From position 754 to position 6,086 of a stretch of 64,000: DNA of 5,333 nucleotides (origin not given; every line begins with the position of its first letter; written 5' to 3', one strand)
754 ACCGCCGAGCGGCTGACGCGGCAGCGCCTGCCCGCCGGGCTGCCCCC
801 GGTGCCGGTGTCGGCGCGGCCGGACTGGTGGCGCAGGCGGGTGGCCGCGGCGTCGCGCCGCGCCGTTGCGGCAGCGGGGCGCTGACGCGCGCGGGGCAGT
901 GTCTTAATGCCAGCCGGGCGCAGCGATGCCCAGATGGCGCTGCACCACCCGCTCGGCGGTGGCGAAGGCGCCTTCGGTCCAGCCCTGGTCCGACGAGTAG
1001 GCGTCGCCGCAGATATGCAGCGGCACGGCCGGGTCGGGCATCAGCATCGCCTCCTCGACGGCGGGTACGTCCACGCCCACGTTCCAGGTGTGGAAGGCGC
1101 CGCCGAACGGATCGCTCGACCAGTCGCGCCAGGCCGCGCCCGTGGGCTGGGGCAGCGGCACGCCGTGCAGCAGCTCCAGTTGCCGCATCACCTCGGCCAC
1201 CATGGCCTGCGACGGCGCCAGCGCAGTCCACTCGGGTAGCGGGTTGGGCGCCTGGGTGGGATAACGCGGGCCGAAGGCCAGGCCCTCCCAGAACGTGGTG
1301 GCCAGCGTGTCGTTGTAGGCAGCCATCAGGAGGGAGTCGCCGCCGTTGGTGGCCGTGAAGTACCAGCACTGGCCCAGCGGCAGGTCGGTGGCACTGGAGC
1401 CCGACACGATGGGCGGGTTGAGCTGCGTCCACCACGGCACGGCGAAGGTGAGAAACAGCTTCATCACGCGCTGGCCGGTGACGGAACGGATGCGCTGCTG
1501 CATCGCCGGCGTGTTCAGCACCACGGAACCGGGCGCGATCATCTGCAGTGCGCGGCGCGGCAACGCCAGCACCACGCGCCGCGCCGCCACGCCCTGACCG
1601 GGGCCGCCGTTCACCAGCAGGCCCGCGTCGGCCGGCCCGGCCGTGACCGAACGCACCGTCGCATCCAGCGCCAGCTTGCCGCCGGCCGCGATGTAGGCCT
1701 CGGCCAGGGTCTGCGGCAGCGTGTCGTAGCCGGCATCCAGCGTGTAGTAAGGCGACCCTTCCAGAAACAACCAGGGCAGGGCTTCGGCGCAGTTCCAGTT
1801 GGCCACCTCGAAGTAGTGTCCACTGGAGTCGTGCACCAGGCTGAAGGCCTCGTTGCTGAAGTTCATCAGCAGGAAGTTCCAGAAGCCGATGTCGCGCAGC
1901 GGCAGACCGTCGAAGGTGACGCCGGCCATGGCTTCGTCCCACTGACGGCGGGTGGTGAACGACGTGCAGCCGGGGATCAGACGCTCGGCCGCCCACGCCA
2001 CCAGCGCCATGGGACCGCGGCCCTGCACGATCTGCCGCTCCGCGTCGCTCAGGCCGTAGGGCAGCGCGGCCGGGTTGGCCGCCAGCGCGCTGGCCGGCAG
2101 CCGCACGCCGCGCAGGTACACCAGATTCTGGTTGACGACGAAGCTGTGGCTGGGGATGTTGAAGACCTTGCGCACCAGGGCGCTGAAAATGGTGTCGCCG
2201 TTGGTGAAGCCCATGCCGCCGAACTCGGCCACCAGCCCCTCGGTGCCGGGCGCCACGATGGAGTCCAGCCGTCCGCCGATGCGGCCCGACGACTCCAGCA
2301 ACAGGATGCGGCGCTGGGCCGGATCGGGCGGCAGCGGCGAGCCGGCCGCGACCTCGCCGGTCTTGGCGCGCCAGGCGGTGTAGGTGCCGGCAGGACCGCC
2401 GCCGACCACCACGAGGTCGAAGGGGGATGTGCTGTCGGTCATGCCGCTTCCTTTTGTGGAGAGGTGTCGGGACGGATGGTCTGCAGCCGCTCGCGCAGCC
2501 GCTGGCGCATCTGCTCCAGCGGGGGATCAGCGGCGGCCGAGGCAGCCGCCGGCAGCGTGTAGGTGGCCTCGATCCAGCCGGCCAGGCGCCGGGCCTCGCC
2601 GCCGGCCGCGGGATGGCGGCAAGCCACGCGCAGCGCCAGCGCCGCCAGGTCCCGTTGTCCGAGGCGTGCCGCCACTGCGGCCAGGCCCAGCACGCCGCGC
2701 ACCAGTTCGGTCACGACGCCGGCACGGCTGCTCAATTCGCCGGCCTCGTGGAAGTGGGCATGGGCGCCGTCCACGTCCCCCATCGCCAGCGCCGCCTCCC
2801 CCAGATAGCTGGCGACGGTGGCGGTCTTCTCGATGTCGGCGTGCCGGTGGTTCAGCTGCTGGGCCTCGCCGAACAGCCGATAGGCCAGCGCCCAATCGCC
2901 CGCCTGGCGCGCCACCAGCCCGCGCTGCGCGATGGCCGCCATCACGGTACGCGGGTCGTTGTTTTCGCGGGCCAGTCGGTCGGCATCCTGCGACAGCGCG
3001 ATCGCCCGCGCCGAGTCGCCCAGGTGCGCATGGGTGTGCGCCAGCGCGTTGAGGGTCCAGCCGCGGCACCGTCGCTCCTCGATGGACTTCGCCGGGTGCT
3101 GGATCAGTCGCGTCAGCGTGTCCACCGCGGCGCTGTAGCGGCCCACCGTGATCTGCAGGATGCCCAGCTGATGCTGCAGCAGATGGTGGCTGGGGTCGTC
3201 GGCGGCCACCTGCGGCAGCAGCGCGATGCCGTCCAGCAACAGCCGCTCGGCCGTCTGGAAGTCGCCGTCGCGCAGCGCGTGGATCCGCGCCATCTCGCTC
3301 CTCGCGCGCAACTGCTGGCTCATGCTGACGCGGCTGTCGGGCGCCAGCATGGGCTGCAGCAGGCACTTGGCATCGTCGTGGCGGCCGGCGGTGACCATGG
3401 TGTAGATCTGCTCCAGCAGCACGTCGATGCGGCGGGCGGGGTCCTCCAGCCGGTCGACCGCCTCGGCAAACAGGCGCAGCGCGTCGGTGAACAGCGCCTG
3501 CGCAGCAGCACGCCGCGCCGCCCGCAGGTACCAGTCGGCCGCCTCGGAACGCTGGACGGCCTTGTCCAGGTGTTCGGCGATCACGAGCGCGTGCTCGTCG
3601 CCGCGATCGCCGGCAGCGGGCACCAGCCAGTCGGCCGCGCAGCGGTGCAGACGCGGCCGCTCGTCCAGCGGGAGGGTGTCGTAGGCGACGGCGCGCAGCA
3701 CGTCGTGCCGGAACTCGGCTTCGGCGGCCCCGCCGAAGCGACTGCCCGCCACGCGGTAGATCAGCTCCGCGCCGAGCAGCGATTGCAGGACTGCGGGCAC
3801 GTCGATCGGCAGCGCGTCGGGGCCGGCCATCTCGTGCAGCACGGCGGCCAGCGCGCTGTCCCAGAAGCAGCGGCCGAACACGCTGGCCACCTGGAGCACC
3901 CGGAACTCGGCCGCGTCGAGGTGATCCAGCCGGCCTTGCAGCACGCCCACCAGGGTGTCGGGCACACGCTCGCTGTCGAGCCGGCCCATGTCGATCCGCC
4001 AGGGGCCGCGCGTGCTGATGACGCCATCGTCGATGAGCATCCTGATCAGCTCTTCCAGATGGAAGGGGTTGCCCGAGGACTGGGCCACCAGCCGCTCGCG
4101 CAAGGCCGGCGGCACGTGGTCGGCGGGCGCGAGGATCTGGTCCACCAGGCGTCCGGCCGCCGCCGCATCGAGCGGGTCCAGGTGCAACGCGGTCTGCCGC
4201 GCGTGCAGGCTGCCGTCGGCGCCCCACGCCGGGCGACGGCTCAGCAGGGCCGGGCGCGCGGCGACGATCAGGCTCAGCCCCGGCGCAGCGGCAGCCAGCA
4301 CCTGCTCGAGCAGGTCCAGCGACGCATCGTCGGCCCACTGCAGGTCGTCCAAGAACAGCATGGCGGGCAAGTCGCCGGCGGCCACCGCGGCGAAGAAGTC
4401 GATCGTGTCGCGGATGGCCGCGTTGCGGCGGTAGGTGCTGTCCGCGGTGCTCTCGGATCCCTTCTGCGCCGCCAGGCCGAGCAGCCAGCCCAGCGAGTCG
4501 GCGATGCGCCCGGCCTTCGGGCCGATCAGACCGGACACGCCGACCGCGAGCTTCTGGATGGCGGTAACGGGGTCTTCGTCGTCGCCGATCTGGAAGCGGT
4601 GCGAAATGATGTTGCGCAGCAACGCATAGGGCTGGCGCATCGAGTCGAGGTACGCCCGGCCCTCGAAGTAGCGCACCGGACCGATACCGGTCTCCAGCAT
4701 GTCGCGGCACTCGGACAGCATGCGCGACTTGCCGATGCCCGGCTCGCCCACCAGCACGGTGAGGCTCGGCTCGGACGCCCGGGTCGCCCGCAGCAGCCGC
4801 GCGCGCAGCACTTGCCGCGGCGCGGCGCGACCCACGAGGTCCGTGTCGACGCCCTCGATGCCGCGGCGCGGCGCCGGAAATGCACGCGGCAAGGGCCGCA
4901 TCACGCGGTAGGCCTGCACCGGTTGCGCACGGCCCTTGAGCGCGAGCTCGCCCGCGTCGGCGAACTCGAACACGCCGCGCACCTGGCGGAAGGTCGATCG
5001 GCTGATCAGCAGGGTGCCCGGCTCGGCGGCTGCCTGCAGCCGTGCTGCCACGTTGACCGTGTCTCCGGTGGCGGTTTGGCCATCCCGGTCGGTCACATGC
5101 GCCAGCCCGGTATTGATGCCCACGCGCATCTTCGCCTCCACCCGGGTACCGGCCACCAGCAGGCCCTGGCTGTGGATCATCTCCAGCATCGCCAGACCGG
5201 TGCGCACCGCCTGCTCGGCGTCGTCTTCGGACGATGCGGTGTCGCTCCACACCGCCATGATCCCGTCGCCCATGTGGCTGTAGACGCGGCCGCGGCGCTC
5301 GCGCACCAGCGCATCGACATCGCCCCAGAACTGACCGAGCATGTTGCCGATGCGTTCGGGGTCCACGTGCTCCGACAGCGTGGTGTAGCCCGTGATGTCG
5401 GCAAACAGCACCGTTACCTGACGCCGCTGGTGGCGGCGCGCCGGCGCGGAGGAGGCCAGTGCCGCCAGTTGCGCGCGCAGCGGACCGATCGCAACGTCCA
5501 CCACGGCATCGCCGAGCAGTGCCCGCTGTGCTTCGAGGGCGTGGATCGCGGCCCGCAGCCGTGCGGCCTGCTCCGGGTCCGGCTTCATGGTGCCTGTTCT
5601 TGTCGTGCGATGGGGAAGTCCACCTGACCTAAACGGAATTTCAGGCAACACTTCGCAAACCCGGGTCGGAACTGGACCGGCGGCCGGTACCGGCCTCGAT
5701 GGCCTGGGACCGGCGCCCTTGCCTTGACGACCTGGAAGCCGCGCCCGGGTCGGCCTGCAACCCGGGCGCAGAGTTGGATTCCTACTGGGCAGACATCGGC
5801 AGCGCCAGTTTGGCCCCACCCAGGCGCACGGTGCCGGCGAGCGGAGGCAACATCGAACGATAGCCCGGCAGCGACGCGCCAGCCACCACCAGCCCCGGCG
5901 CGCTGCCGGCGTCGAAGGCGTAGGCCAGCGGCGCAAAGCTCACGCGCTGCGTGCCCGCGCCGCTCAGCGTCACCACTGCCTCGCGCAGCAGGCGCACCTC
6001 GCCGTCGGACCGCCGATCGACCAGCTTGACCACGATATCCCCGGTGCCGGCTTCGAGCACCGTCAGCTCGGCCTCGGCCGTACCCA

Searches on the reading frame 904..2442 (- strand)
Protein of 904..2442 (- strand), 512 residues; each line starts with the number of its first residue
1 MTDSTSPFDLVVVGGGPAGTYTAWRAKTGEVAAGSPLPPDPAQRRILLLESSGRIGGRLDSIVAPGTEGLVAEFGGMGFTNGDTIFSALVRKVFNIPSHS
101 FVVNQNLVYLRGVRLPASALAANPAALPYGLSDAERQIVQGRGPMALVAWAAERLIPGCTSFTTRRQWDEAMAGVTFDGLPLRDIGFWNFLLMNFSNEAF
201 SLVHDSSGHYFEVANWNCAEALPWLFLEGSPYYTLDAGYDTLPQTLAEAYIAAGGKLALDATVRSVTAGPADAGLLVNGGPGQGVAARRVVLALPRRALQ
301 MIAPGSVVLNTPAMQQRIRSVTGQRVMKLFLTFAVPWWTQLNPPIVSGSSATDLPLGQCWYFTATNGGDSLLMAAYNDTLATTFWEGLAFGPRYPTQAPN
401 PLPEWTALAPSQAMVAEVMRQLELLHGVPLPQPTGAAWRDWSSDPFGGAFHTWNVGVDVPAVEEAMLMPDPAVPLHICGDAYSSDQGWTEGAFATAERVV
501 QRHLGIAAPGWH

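Call 64: search_protein_families(library=pfam, proteins=[window:904-2442:-], max_evalue=0.0001)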
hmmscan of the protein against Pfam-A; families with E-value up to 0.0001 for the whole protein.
window:904-2442:- (512 aa): 2 families
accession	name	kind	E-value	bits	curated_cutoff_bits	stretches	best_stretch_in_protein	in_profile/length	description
PF01593.30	Amino_oxidase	-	1.1e-27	97.8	19.8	1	44-502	15-441/443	Flavin containing amine oxidoreductase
PF13450.12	NAD_binding_8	-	2.5e-06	28.1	21.9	1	12-81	1-54/68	NAD(P)-binding Rossmann-like domain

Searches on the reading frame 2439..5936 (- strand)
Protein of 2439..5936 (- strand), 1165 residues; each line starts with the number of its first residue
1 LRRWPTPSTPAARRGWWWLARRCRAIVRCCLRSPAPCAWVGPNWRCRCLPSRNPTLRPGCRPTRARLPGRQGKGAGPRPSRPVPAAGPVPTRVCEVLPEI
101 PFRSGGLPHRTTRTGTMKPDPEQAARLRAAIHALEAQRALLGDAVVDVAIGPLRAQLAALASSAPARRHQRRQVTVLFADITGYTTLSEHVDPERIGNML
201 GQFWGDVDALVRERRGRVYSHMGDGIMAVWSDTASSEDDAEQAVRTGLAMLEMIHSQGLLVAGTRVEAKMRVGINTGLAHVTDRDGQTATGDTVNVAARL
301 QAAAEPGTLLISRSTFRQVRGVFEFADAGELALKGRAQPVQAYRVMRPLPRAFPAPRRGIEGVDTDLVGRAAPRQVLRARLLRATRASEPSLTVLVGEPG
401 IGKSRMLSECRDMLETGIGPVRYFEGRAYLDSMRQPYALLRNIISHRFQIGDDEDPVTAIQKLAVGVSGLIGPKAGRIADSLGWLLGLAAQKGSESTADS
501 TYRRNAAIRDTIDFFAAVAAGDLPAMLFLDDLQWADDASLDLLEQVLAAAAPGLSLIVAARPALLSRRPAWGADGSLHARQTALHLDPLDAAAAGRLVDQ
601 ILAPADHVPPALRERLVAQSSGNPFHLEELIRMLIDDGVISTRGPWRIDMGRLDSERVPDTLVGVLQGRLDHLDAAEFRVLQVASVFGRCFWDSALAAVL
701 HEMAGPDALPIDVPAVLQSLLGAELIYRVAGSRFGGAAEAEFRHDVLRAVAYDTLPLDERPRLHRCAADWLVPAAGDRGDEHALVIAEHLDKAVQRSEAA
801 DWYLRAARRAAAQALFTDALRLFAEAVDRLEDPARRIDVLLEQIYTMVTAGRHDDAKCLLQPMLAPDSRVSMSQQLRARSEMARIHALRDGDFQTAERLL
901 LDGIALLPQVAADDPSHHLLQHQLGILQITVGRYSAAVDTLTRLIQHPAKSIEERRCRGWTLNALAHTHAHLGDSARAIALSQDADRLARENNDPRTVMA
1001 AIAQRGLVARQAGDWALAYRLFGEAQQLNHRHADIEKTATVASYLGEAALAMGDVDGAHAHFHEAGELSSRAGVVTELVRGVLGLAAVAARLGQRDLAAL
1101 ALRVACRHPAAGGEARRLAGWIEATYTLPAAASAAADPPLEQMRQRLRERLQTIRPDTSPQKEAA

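Call 64: search_protein_families(library=pfam, proteins=[window:2439-5936:-], max_evalue=0.0001)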
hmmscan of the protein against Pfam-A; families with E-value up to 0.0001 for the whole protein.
window:2439-5936:- (1165 aa): 4 families
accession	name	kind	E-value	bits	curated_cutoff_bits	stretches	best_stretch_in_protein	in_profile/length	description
PF00211.25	Guanylate_cyc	-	2e-22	80.1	21.9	1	170-343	5-179/183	Adenylate and Guanylate cyclase catalytic domain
PF13191.12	AAA_16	-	6.2e-18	66.3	32.6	1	367-557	2-165/167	AAA ATPase domain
PF17874.7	TPR_MalT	-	4.9e-07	29.8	45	1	957-1103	38-185/336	MalT-like TPR region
PF12862.13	ANAPC5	-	2.2e-05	24.8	23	0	928-1001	8-80/91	Anaphase-promoting complex subunit 5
